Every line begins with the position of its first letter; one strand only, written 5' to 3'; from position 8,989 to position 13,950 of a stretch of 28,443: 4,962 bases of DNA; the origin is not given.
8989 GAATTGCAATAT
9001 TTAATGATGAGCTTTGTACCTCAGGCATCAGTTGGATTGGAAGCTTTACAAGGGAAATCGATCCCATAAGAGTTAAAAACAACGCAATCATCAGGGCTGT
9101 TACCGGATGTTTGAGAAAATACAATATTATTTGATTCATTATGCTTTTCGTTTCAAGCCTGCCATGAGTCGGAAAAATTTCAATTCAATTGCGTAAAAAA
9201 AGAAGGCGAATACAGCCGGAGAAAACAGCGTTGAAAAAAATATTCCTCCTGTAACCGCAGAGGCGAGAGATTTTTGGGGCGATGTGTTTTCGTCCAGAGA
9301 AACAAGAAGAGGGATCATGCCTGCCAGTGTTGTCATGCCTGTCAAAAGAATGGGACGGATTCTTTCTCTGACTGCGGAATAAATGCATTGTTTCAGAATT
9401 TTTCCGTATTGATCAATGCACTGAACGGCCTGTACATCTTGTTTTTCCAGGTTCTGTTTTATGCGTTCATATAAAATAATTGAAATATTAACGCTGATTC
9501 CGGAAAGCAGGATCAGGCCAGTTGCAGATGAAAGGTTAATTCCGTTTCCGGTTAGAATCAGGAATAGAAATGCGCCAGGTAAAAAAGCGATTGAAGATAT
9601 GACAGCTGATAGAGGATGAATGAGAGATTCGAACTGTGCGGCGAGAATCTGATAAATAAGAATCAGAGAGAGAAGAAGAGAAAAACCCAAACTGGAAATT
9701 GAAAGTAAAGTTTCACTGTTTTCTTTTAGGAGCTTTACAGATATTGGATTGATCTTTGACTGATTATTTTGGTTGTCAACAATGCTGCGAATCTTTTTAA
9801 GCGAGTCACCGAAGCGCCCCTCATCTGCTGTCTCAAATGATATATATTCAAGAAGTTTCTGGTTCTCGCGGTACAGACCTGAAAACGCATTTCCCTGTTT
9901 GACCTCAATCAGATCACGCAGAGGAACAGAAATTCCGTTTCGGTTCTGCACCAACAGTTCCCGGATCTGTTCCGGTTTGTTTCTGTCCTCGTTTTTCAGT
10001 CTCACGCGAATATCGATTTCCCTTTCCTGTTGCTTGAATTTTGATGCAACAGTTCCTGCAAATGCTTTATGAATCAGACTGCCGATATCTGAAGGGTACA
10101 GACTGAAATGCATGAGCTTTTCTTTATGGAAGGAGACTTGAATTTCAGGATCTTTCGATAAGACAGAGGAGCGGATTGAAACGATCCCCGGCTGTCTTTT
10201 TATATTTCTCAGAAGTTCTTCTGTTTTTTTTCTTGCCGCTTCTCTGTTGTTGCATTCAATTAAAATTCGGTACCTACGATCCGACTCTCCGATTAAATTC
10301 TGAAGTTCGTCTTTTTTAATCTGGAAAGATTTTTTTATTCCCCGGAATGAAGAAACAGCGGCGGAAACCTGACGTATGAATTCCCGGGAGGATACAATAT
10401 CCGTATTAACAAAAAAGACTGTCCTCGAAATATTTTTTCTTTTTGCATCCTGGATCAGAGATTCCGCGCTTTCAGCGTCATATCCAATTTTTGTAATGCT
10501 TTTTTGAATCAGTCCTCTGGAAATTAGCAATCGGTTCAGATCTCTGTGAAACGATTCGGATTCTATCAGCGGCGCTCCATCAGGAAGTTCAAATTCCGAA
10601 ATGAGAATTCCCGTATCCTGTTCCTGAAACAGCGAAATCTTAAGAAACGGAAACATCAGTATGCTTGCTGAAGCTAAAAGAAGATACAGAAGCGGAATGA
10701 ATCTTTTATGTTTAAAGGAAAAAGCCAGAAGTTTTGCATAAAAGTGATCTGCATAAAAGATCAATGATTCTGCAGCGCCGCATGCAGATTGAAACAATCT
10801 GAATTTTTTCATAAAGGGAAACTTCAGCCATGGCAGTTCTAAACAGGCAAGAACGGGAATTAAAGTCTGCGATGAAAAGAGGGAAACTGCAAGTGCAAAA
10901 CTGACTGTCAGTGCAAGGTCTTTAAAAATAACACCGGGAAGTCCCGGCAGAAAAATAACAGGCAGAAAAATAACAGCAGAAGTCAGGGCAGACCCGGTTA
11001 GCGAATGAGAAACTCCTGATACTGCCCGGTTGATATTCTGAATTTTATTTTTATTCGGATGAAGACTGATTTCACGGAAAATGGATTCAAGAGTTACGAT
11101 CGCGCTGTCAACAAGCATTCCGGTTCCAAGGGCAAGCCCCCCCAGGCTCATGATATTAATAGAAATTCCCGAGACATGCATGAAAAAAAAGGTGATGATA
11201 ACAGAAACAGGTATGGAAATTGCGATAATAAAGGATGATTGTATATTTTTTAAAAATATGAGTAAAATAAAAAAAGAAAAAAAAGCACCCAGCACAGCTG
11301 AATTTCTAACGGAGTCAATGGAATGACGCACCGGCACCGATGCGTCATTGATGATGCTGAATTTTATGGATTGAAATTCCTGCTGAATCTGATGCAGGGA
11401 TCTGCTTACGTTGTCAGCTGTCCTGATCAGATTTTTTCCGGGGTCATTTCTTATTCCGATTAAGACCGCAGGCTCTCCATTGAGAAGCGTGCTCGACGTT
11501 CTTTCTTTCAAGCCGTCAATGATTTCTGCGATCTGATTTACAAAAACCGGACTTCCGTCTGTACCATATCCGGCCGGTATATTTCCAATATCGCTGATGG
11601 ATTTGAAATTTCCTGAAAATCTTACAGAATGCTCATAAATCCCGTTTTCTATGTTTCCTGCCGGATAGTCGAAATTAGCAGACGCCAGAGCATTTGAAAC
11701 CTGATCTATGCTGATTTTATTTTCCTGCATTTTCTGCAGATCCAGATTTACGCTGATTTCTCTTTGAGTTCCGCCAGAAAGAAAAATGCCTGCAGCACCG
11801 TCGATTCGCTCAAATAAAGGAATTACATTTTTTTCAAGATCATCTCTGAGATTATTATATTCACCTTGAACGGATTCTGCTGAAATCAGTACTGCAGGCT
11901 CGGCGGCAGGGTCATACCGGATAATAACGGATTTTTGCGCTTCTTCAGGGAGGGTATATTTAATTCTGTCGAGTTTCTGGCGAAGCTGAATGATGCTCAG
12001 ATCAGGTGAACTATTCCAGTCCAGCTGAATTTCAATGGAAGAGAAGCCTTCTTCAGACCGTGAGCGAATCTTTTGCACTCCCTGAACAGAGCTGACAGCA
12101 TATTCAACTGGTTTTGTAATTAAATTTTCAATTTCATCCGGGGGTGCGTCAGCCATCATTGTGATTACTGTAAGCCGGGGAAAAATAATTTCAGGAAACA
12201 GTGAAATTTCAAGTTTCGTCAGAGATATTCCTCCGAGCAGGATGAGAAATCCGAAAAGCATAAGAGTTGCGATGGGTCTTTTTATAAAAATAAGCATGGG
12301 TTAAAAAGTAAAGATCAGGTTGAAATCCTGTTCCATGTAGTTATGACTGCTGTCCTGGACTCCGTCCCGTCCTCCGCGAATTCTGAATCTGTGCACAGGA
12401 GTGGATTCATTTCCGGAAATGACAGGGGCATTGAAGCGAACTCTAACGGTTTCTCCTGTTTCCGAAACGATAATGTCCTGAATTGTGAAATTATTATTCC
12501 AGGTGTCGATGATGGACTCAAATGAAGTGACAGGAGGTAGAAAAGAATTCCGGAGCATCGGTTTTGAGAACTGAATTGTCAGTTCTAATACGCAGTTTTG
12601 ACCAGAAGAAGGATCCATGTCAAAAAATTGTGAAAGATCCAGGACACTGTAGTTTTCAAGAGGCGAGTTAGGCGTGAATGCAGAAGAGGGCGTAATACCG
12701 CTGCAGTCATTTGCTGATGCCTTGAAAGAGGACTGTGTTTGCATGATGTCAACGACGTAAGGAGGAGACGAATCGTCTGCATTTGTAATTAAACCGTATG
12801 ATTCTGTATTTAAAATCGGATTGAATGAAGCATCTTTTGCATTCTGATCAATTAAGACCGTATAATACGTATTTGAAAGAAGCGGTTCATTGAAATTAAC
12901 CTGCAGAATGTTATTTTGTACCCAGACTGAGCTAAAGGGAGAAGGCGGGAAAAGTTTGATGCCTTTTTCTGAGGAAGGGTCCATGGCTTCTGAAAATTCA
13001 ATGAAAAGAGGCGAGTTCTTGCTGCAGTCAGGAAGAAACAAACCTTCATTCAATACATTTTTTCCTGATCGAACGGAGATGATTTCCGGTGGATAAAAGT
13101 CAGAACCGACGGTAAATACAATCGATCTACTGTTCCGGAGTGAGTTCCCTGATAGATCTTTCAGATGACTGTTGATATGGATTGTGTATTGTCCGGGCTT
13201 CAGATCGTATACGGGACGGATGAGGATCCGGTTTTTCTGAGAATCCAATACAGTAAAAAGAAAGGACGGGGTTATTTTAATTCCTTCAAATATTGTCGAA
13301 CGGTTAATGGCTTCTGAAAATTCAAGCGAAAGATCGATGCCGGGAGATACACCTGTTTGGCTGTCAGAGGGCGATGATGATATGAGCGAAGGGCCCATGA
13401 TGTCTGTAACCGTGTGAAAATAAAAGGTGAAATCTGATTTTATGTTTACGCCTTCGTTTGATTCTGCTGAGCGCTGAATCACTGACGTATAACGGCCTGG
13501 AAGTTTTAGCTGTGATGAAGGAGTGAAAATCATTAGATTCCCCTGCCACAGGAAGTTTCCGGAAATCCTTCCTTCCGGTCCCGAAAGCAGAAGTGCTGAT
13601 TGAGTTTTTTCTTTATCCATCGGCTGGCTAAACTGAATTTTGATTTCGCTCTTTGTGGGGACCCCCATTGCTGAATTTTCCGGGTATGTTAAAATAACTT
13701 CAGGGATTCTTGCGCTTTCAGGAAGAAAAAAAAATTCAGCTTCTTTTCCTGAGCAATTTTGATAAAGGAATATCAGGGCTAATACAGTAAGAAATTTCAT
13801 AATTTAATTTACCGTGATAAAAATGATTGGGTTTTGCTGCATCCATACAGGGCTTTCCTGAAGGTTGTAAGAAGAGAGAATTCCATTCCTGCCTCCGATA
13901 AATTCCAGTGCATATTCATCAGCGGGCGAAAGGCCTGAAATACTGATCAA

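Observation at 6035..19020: Seven-gene RND tripartite operon with two Ig-repeat lipoproteins and a TPR protein built in: candidate export or surface-assembly system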

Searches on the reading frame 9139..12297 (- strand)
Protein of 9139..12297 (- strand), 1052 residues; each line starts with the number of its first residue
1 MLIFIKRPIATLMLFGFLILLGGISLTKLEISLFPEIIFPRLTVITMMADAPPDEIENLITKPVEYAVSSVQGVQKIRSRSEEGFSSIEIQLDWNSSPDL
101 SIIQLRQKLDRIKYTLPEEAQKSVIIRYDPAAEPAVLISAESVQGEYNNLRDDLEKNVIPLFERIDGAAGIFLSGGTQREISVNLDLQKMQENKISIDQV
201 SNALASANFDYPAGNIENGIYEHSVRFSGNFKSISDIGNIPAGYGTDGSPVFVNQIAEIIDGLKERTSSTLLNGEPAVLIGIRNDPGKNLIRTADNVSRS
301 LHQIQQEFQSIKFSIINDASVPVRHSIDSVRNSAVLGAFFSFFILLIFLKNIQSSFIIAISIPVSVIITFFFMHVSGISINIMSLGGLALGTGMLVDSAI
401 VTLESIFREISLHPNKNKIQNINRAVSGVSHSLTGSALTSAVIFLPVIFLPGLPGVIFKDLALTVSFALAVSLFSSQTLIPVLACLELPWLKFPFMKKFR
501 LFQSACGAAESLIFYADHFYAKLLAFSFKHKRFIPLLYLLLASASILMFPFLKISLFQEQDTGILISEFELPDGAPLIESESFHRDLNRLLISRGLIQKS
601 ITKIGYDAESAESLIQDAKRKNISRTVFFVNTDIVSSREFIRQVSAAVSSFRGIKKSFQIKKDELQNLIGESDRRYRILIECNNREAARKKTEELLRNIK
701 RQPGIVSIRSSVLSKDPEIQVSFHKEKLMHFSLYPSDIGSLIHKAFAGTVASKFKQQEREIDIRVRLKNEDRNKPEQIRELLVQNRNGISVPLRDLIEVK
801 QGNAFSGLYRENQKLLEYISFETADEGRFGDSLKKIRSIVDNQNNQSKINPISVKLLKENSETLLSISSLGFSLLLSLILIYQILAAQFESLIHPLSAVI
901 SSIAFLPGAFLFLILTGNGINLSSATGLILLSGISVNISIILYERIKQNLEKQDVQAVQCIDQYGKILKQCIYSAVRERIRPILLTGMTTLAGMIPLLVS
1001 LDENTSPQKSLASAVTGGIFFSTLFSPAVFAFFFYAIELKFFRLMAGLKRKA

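Call 3: search_protein_families(library=pfam, proteins=[window:9139-12297:-], max_evalue=0.01)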
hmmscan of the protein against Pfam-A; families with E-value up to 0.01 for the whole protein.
window:9139-12297:- (1052 aa): 3 families
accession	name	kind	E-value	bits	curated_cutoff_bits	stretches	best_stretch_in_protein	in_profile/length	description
PF00873.25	ACR_tran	-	3.6e-186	621.3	28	1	3-1035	4-1018/1021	AcrB/AcrD/AcrF family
PF02355.23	SecD_SecF_C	-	4.6e-09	36.4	20.5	2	871-959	34-121/189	Protein export membrane protein SecD/SecF, C-terminal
PF03176.21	MMPL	-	4.5e-07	29.6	20.5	1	339-486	164-301/333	MMPL family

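Call 4: search_protein_families(library=ncbifam, proteins=[window:9139-12297:-], max_evalue=0.01)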
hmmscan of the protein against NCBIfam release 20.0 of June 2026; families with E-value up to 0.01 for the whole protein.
window:9139-12297:- (1052 aa): 23 families
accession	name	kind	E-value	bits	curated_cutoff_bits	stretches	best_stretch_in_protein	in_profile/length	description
NF033617.1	RND_permease_2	subfamily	1.3e-153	513.3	1250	1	3-1026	3-996/1009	multidrug efflux RND transporter permease subunit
NF000282.2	RND_permease_1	subfamily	1.9e-123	413.5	1250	1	3-1037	3-1027/1029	multidrug efflux RND transporter permease subunit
TIGR00915.1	2A0602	subfamily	2.4e-99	333.6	940.35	1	3-1042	4-1032/1050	efflux RND transporter permease subunit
NF007905.0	PRK10614.1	equivalog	2.2e-90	303.7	1774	1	3-1040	6-1014/1025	multidrug efflux RND transporter permease subunit MdtC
TIGR00914.1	2A0601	subfamily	1.5e-89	301.1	701.45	1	12-1030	17-1028/1051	CusA/CzcA family heavy metal efflux RND transporter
NF007798.0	PRK10503.1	equivalog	2.2e-86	290.4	1584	1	3-1033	15-1021/1040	MdtB/MuxB family multidrug efflux RND transporter permease subunit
NF007133.0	PRK09579.1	equivalog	4.8e-73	246.2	1763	2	3-486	6-487/1017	multidrug efflux RND transporter permease subunit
NF007131.0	PRK09577.1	equivalog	2.6e-68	230.7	1768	1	3-1038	4-1023/1045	multidrug efflux RND transporter permease subunit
NF007842.1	PRK10555.1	equivalog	7.8e-66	222.6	1854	1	3-1041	4-1030/1036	multidrug efflux RND transporter permease AcrD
NF011706.2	PRK15127.1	equivalog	3.4e-62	210.6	2150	2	3-576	4-583/1049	multidrug efflux RND transporter permease subunit AcrB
NF000037.1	RND_perm_OqxB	exception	3.4e-59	200.6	2200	1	3-1035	6-1027/1050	multidrug efflux RND transporter permease subunit OqxB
TIGR00916.1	2A0604s01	subfamily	5.1e-18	65.5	148.6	2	870-1000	92-207/231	SecD/SecF family protein translocase subunit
TIGR00966.2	transloc_SecF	equivalog_domain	7.1e-10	38.8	160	2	860-1026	118-268/279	protein translocase subunit SecF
TIGR01129.1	secD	equivalog_domain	1.8e-08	34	244.4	2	876-953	258-331/397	protein translocase subunit SecD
NF009583.0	PRK13024.1-3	subfamily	8.4e-08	30.7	721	1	873-1024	583-720/755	protein translocase subunit SecDF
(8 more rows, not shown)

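Call 12: search_solved_structures(query=window:9139-12297:-, show_alignments=1, max_evalue=1e-20)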
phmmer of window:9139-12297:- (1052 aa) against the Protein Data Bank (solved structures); distinct sequences matched with E-value up to 1e-20: 80 (the best 60 are shown).
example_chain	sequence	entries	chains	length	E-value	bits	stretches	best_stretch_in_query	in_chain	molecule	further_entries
9lyq_B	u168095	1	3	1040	6.6e-81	275.9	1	3-1034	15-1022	Multidrug resistance protein MdtB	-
5t0o_A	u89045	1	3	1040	2e-70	241.2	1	3-1038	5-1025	CmeB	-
5lq3_A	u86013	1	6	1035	2.4e-70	241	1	3-1038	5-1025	CmeB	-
9qpr_C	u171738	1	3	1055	2.4e-69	237.7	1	4-1044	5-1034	Multidrug resistance protein MdtF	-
9lyj_C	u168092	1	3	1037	3.1e-69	237.3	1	4-1044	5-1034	Multidrug resistance protein MdtF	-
7wlv_A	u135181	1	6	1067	3.2e-69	237.2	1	3-1036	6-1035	Efflux pump membrane transporter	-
9qps_A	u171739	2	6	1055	3.7e-69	237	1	4-1044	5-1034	Multidrug resistance protein MdtF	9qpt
4mt1_A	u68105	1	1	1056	1.6e-68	235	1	3-1045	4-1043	Drug efflux protein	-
8yr0_A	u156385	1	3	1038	1.7e-68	234.8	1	3-598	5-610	Cation/multidrug efflux pump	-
8deu_A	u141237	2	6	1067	4e-67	230.3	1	3-1045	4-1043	Efflux pump membrane transporter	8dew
6vks_A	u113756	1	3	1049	4.2e-67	230.3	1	3-1044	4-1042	Efflux pump membrane transporter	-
6vkt_A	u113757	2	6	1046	4.8e-67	230.1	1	3-1044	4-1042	Efflux pump membrane transporter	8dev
8gjj_B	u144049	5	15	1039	1.1e-65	225.6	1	3-1038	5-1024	Efflux pump membrane transporter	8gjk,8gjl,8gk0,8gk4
8p1i_A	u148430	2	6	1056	7.6e-65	222.8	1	3-579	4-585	Efflux pump membrane transporter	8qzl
8ffk_A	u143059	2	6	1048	8.4e-65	222.6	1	3-579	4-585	Efflux pump membrane transporter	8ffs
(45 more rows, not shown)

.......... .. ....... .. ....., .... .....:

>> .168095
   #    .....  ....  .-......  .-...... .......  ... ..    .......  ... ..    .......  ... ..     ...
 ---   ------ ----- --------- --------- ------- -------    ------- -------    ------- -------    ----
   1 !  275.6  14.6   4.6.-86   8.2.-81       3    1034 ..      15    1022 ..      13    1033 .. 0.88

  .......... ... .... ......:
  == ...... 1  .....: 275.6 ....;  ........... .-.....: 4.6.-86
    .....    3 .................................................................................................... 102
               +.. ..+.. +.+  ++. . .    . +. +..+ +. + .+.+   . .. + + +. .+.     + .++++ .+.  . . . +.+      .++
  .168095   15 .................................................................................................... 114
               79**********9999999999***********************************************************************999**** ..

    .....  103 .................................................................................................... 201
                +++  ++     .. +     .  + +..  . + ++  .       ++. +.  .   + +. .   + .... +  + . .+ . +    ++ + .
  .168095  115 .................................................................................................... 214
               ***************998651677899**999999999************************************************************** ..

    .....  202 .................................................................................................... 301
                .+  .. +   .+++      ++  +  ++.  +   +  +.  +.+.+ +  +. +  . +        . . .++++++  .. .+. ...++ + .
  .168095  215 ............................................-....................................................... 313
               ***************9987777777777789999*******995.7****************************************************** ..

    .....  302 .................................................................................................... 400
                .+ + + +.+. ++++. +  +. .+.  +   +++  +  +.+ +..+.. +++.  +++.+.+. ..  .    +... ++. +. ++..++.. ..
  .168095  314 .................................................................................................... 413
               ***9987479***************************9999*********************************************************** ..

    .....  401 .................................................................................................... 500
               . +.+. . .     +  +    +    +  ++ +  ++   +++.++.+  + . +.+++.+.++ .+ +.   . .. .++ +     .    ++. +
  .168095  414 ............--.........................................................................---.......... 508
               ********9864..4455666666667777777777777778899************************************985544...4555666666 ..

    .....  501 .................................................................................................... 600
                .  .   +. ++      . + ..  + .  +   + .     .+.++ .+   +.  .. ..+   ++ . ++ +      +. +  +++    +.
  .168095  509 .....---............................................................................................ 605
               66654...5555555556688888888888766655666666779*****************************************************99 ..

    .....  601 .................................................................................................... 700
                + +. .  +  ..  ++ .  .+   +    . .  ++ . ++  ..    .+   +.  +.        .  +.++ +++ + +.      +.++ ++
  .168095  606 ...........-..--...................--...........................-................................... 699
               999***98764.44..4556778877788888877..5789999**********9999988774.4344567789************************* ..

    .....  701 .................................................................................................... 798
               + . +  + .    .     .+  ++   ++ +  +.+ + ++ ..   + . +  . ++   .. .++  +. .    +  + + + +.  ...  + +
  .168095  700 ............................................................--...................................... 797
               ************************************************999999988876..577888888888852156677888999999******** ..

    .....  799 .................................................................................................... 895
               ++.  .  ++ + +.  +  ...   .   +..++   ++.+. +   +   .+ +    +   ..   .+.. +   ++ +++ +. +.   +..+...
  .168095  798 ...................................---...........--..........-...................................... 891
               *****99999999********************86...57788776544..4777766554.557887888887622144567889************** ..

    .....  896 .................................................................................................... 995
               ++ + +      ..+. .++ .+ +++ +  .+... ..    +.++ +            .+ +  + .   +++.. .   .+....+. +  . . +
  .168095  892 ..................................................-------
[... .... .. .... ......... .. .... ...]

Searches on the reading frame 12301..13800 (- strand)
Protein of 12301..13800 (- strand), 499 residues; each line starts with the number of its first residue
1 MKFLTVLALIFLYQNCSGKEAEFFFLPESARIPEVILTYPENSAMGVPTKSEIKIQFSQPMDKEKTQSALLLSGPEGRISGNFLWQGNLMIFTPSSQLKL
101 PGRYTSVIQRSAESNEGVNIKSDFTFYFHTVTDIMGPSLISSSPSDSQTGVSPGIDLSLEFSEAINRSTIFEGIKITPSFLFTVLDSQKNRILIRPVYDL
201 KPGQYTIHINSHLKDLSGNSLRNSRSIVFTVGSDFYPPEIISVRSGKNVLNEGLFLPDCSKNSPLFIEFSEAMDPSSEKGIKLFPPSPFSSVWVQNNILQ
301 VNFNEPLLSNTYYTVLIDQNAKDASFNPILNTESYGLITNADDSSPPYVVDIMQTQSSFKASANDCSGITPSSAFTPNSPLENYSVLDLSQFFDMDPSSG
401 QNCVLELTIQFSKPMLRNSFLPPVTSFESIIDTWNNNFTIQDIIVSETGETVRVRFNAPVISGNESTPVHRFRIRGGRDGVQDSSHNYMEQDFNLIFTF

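Call 3: search_protein_families(library=pfam, proteins=[window:12301-13800:-], max_evalue=0.01)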
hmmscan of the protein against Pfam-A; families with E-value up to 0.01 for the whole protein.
window:12301-13800:- (499 aa): 3 families
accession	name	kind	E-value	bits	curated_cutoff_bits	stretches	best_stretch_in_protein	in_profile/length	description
PF13205.12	Big_5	-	1.3e-40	138.8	23.6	3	33-130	5-105/105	Bacterial Ig-like domain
PF04234.18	CopC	-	2.3e-05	25.7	23.3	0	138-209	3-74/92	CopC domain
PF11589.14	DUF3244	-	0.006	17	25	0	197-219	71-93/96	Domain of unknown function (DUF3244)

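Call 4: search_protein_families(library=ncbifam, proteins=[window:12301-13800:-], max_evalue=0.01)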
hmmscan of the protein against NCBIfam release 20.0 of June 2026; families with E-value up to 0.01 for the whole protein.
window:12301-13800:- (499 aa): 1 family
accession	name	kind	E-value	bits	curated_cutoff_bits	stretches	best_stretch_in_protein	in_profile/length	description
NF033814.1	copper_CopC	equivalog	0.0011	19.3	95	0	137-208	12-87/107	copper homeostasis periplasmic binding protein CopC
